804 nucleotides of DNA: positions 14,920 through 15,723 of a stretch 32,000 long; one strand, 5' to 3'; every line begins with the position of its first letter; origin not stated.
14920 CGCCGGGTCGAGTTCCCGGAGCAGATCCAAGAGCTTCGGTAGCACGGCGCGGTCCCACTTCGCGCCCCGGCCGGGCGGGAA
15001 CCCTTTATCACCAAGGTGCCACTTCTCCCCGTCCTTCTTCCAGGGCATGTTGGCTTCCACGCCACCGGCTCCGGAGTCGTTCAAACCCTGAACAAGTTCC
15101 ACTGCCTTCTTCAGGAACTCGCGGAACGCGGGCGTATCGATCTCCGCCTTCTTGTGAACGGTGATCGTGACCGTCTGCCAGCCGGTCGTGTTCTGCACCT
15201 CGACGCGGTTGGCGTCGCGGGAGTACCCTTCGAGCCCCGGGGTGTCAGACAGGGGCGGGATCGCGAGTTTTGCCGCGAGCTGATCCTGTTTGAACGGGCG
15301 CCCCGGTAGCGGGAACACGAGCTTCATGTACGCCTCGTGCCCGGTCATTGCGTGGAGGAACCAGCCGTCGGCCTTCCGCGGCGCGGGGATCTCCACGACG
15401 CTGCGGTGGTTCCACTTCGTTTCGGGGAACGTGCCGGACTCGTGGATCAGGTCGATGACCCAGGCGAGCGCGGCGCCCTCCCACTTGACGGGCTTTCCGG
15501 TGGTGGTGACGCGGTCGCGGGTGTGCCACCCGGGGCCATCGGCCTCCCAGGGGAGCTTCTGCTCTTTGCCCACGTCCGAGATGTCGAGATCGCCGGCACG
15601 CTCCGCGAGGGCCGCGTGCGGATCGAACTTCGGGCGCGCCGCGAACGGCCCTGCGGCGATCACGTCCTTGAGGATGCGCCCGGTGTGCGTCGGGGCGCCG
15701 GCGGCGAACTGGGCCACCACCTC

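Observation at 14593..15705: Unassigned, internally duplicated ~145-aa domain appended to the UvrA fusion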

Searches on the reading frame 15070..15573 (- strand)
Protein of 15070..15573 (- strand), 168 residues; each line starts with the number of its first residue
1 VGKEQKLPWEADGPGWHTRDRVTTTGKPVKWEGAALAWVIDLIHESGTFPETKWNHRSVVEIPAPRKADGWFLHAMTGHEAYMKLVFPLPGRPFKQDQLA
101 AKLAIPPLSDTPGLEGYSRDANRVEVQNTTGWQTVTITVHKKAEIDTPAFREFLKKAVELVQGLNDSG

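Call 31: search_solved_structures(query=A3, max_evalue=10, show_alignments=2)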
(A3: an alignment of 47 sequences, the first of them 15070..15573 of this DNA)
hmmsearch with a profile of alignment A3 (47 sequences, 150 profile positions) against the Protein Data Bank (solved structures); distinct sequences matched with E-value up to 10: 2.
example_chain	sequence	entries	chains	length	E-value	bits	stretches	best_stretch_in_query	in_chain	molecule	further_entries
8snb_2O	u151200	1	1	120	0.012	19.1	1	67-148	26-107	Flagellar FliJ protein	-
7q97_A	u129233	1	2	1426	7.8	9.9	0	19-57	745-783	Rhs family protein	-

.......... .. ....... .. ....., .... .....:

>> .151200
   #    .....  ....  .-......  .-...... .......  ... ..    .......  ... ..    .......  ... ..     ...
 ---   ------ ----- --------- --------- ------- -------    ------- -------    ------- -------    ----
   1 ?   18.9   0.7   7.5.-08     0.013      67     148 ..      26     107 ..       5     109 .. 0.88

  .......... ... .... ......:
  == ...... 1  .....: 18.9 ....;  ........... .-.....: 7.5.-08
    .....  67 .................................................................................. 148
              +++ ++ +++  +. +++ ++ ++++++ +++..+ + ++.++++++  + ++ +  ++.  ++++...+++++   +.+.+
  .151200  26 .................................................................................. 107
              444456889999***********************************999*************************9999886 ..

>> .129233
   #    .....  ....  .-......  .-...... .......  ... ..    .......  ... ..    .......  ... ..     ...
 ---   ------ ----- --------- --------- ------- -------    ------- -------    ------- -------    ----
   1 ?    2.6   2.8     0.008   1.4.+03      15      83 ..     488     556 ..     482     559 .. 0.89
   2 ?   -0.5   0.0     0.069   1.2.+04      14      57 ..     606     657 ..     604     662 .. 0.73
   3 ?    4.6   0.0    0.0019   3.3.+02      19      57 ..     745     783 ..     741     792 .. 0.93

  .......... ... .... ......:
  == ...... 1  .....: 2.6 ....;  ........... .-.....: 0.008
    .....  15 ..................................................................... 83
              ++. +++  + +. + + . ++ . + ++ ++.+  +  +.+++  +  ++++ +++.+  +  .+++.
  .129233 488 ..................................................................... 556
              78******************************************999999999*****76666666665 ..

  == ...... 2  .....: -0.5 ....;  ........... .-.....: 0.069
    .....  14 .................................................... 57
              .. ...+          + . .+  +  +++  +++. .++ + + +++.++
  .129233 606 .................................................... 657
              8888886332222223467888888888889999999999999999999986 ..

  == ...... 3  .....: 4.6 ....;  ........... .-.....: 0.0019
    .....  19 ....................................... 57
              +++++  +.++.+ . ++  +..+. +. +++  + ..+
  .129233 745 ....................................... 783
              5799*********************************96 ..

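Call 32: predict_structure(alignment_id=A2)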
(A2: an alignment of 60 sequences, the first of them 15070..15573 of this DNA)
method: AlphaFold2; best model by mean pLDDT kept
length: 168 residues; sequences in the alignment: 60
mean_pLDDT: 93.8   pTM: 0.89
mean pLDDT of the five models: 93.8, 93.5, 93.4, 93.1, 93.1
residues with pLDDT >= 90: 147; 70-90: 15; 50-70: 4; < 50: 2
segments of 3 or more residues with pLDDT < 50: none
pLDDT, mean of each block of 10 residues (from residue 1): 79 97 93 98 97 97 94 97 97 98 95 85 94 97 98 98 77
secondary structure, 60 per line:
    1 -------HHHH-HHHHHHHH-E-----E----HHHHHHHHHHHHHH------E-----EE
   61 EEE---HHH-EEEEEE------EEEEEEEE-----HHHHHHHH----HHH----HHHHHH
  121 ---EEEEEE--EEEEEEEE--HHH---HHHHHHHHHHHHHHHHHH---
elements in order: H8-11 H13-20 H33-46 E59-63 E71-76 E83-90 H96-103 H115-120 E124-129 E132-139 H148-165

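Call 34: fold_search(model_id=the predicted structure, library=pdb)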
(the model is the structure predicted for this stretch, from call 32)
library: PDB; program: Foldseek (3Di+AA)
matches with E <= 10: 1031; with E <= 0.001: 0
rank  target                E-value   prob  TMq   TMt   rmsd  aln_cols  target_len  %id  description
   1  2xga_B                8.5e-03  0.95  0.34  0.41   8.1       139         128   15  MTSL spin-labelled Shigella Flexneri Spa15 (released 2010-12-01)
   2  2xga_A                1.2e-02  0.77  0.28  0.35   8.6       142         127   12  MTSL spin-labelled Shigella Flexneri Spa15 (released 2010-12-01)
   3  9c7n_D                1.8e-02  0.93  0.27  0.46   5.5        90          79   16  Crystal Structure of the GL3 ACT-like Domain (released 2025-10-08)
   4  9c7n_B                1.9e-02  0.96  0.29  0.47   5.1        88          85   14  Crystal Structure of the GL3 ACT-like Domain (released 2025-10-08)
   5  1ry9_A                3.5e-02  0.69  0.31  0.36   8.8       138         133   13  Spa15, a Type III Secretion Chaperone from Shigella flexneri (released 2004-04-27)
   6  2plg_A                3.9e-02  0.35  0.25  0.26   9.9       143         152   12  Crystal structure of T110839 protein from Synechococcus elongatus (released 2007-05-01)
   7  9c7n_A                4.2e-02  0.87  0.28  0.46   5.2        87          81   14  Crystal Structure of the GL3 ACT-like Domain (released 2025-10-08)
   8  6w18_D                6.4e-02  0.20  0.21  0.14  12.6       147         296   12  Structure of S. pombe Arp2/3 complex in inactive state (released 2020-08-12)
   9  3eh8_A                7.7e-02  0.18  0.21  0.16  11.3       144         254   14  Crystal structure of Y2 I-AniI variant (F13Y/S111Y)/DNA complex with calcium (released 2009-01-13)
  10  2plg_B                8.7e-02  0.18  0.22  0.24  12.1       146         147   12  Crystal structure of T110839 protein from Synechococcus elongatus (released 2007-05-01)
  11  1xkp_B                9.9e-02  0.63  0.33  0.42   8.5       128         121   10  Crystal structure of the virulence factor YopN in complex with its heterodimeric chaperone SycN-YscB (released 2005-03-22)
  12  7uw5_A                1.1e-01  0.15  0.22  0.07  18.2       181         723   12  EcMscK G924S mutant in a closed conformation (released 2022-11-23)
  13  9h2v_A                1.3e-01  0.15  0.23  0.14  18.4       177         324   11  a YnaI-MscS chimera in an open conformation purified in DDM showing ligand-filled pockets (released 2025-09-24)
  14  8xx4_C                1.3e-01  0.66  0.29  0.15   8.4        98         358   13  ASFV RNAP elongation complex (released 2025-01-22)
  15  8yqt_C                1.3e-01  0.60  0.32  0.17   9.9       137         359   12  African swine fever virus RNA Polymerase-M1249L complex2 (released 2024-11-06)
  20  9c7n_C                2.2e-01  0.51  0.26  0.45   5.4        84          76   17  Crystal Structure of the GL3 ACT-like Domain (released 2025-10-08)
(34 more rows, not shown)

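Call 39: search_protein_representatives(alignment_id=A3)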
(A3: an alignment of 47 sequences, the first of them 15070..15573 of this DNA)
Query: 47 sequences, 150 profile positions. Proteins with E-value up to 0.001 (for the whole library): 589; up to 1e-10: 385; up to 1e-30: 105. The best 150 are listed.
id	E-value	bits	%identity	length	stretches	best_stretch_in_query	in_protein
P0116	2.6e-97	339.3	-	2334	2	2-149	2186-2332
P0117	6.6e-92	321.8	-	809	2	2-144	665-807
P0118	5.1e-82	289.7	-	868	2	3-149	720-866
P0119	1.3e-81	288.4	-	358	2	2-148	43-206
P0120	2.1e-80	284.4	-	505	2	3-148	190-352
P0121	1.4e-78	278.6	-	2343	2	2-148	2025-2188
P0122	4.4e-77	273.7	-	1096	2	2-147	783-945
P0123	4.5e-76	270.4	-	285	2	2-149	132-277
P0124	7.8e-74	263.1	-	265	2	8-149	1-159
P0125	3.8e-73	260.9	-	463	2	2-148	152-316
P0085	1.1e-70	252.9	-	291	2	2-149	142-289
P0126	1.0e-67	243.3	-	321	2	2-148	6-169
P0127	2.4e-66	238.8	-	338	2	3-148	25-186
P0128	5.1e-65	234.5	-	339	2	2-148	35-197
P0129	7.1e-64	230.8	-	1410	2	3-148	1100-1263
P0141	1.6e-51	190.7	-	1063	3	8-141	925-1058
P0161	1.8e-43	164.6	-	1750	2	6-147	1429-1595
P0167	2.5e-41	157.6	-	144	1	8-149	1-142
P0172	2.4e-40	154.4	-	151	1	5-149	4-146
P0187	1.6e-35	138.8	-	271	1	2-146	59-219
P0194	1.1e-33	132.8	-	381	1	3-148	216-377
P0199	4.4e-33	130.8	-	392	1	3-146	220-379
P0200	6.0e-33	130.4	-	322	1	2-145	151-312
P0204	1.9e-32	128.8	-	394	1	3-147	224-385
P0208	7.3e-32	126.9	-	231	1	4-147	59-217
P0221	1.9e-30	122.3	-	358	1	8-148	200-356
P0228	1.9e-29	119.0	-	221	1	3-136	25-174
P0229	2.6e-29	118.6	-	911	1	4-146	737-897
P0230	3.5e-29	118.2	-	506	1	3-140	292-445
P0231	5.7e-29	117.5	-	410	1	2-148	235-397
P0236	1.9e-28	115.8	-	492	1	6-144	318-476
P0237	3.4e-28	115.0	-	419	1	7-146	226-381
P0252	2.2e-27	112.3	-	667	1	2-148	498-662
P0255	5.6e-27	111.0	-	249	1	2-146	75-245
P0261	1.0e-26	110.2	-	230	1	6-148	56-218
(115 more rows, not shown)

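Call 41: list_cluster_members(proteins=[P0229, P0252, P0236, P0231, P0204, P0161, P0141, P0167, P0172, P0194])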
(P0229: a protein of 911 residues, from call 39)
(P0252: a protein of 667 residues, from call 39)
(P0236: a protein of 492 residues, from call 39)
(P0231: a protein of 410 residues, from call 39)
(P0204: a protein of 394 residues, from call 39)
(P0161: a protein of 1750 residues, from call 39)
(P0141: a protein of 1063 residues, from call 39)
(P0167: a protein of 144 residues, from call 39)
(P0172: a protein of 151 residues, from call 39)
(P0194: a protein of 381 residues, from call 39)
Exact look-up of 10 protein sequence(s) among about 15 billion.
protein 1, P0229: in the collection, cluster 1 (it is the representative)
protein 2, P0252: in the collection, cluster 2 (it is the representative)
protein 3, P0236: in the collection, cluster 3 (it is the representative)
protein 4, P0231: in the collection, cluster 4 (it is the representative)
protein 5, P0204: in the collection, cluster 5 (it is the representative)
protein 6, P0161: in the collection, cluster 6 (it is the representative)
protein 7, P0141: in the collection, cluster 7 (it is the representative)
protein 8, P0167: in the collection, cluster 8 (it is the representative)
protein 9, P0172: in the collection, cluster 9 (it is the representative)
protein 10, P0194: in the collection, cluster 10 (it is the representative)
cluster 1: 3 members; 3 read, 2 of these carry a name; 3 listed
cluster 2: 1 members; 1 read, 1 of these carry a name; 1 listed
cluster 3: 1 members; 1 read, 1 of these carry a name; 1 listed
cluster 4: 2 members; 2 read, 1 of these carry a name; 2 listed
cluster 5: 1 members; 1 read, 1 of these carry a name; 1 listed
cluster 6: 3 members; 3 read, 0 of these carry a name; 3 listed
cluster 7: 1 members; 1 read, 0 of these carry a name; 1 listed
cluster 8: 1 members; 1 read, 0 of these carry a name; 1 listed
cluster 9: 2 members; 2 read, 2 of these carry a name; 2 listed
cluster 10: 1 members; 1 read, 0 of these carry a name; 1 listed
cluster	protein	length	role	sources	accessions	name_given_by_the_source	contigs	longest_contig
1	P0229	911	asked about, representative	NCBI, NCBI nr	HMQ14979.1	MAG TPA: ATP-binding cassette domain-containing protein, partial [Phycisphaerae bacterium] | ATP-binding cassette domain-containing protein [Phycisphaerae bacterium]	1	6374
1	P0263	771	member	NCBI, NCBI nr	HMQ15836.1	MAG TPA: ATP-binding cassette domain-containing protein, partial [Phycisphaerae bacterium] | ATP-binding cassette domain-containing protein [Phycisphaerae bacterium]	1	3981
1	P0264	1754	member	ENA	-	-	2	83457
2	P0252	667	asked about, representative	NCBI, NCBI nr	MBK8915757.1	MAG: hypothetical protein IPM64_14385 [Phycisphaerales bacterium] | hypothetical protein [Phycisphaerales bacterium]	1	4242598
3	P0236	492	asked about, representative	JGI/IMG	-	excinuclease ABC subunit A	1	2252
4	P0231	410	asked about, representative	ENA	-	-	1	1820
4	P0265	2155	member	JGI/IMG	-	excinuclease ABC subunit A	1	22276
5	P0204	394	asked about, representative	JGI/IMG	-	excinuclease ABC subunit A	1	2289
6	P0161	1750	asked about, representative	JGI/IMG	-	-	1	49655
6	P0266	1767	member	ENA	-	-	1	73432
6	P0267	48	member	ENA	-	-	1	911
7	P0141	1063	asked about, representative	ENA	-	-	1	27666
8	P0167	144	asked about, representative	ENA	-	-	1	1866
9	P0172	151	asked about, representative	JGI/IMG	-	excinuclease ABC subunit A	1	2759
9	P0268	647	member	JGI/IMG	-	excinuclease ABC subunit A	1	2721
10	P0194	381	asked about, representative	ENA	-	-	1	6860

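Call 47: find_homologous_proteins(query=A4, max_evalue=0.001)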
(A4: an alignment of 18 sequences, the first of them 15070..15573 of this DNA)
Query A4 (18 sequences) (168 aa, profile of the alignment): 121 proteins with E <= 0.001 among 1561 candidates; the best 120 are listed.
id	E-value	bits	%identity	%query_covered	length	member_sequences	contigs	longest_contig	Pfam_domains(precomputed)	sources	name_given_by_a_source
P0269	4.4e-77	276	48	95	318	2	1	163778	-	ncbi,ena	-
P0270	7.9e-77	275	47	90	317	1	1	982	PF13565.13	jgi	jgi:excinuclease ABC subunit A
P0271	1.3e-76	274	45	90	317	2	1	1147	PF13565.13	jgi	-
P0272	3.0e-76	273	53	91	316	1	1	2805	-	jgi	jgi:excinuclease ABC subunit A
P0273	5.4e-76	272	47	94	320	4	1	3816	-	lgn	-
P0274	3.5e-75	269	46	91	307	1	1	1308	-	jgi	jgi:excinuclease ABC subunit A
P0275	1.4e-74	267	43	96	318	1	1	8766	-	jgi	jgi:excinuclease ABC subunit A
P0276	1.7e-74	267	49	91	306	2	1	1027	-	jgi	jgi:excinuclease ABC subunit A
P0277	5.6e-74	265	55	95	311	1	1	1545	-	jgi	-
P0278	2.1e-71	257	55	93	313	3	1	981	-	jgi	jgi:excinuclease ABC subunit A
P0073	3.2e-71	257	55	91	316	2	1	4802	-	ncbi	-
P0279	2.4e-70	254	47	90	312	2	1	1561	-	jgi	jgi:excinuclease ABC subunit A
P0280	2.4e-70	254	47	91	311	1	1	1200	-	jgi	jgi:excinuclease ABC subunit A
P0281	3.2e-70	253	43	90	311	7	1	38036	-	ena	-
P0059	4.2e-70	253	53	93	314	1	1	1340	-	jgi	jgi:excinuclease ABC subunit A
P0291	6.6e-61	223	42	94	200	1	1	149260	-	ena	-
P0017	5.2e-52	194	67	80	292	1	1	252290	-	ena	-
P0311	1.3e-50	189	34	93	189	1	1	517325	-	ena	-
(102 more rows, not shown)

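Call 48: find_encoding_contigs(protein=P0311, flank=9000, max_places=2)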
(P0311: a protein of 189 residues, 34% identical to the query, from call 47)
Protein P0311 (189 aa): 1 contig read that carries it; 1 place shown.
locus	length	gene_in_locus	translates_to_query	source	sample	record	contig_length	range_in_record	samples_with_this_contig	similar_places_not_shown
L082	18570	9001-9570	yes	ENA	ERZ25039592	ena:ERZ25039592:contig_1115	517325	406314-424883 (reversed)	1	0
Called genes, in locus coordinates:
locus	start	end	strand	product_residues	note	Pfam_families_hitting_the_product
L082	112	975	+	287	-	-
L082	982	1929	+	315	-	PF01797:Y1_Tnp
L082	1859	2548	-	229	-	PF05711:TylF, PF13578:Methyltransf_24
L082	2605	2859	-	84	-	-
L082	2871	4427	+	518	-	PF17760:UvrA_inter, PF17755:UvrA_DNA-bind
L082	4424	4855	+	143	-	-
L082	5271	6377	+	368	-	-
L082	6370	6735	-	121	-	-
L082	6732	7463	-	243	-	-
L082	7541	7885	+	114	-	-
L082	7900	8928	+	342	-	PF00005:ABC_tran (faint), PF02463:SMC_N (faint), PF13304:AAA_21 (faint)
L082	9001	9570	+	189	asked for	-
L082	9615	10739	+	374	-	PF02463:SMC_N (weak), PF11398:DUF2813 (faint), PF13175:AAA_15, PF13476:AAA_23, PF13175:AAA_15, PF13304:AAA_21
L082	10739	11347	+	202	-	PF11536:DUF3226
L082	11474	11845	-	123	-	-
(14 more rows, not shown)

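Call 49: find_encoding_contigs(protein=P0291, flank=9000, max_places=2)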
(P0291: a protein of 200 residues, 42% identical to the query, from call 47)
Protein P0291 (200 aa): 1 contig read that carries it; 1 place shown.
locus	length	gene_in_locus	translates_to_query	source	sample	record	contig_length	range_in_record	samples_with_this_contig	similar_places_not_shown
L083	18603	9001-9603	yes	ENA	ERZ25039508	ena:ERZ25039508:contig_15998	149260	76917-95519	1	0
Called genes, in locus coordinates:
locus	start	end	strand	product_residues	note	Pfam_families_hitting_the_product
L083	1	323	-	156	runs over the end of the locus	-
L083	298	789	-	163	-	-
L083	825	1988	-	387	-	PF13243:SQHop_cyclase_C (weak)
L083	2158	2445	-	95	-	PF00166:Cpn10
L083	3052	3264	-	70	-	-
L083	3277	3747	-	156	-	-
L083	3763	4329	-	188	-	-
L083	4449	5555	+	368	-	-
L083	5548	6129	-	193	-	-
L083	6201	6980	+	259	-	PF17760:UvrA_inter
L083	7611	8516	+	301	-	-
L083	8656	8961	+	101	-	-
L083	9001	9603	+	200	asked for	-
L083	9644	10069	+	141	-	-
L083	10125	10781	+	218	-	-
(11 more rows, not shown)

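Call 65: list_cluster_members(proteins=[P0208, P0261, P0228, P0237, P0199, P0221, P0230, P0187, P0200, P0255])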
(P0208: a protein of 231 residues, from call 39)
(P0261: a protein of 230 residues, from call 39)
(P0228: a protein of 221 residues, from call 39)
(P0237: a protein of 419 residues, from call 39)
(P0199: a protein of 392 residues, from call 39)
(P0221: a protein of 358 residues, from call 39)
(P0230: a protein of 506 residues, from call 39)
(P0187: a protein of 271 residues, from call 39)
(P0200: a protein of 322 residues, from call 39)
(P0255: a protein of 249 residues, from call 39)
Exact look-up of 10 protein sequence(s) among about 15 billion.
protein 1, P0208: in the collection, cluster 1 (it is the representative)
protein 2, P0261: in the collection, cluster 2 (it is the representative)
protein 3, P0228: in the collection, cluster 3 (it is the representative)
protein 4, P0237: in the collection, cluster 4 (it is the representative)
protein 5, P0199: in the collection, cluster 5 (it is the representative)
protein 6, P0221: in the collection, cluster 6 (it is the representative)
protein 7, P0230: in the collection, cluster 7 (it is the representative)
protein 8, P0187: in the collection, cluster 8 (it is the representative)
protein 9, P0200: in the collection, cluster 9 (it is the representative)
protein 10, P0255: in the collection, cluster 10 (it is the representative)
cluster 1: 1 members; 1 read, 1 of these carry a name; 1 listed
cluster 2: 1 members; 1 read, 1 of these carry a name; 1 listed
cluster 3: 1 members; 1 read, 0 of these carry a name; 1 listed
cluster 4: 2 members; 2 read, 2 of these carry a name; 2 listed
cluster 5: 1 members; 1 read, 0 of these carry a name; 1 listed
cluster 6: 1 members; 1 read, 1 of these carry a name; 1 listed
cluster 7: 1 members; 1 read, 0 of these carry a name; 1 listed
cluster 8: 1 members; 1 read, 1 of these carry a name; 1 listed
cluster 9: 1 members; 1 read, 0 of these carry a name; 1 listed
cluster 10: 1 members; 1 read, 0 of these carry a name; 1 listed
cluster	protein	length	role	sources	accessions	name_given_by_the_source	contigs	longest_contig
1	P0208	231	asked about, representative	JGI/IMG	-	excinuclease ABC subunit A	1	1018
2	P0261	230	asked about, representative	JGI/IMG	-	excinuclease ABC subunit A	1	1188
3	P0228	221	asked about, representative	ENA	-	-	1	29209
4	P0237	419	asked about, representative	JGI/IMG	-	excinuclease ABC subunit A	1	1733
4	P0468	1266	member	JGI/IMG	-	excinuclease ABC subunit A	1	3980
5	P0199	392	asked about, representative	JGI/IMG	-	-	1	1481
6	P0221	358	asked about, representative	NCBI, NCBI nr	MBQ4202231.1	MAG: excinuclease ABC subunit A, partial [Thermoguttaceae bacterium] | excinuclease ABC subunit A [Thermoguttaceae bacterium]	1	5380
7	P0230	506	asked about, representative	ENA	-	-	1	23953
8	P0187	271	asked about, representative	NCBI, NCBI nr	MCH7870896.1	MAG: hypothetical protein IID33_04270, partial [Planctomycetes bacterium] | hypothetical protein [Planctomycetota bacterium]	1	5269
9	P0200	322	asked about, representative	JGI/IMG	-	-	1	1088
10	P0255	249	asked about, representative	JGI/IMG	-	-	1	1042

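Call 72: search_protein_families(library=phrogs, proteins=[window:15070-15573:-], max_evalue=1)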
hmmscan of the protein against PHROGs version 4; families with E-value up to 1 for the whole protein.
window:15070-15573:- (168 aa): 1 family
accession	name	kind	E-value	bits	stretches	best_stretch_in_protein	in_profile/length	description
phrog_10002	-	unknown function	0.19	12.1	1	104-145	236-279/328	-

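Call 73: search_protein_families(library=padloc, proteins=[window:15070-15573:-], max_evalue=1)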
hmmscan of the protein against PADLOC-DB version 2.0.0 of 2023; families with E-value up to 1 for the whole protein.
window:15070-15573:- (168 aa): 0 families
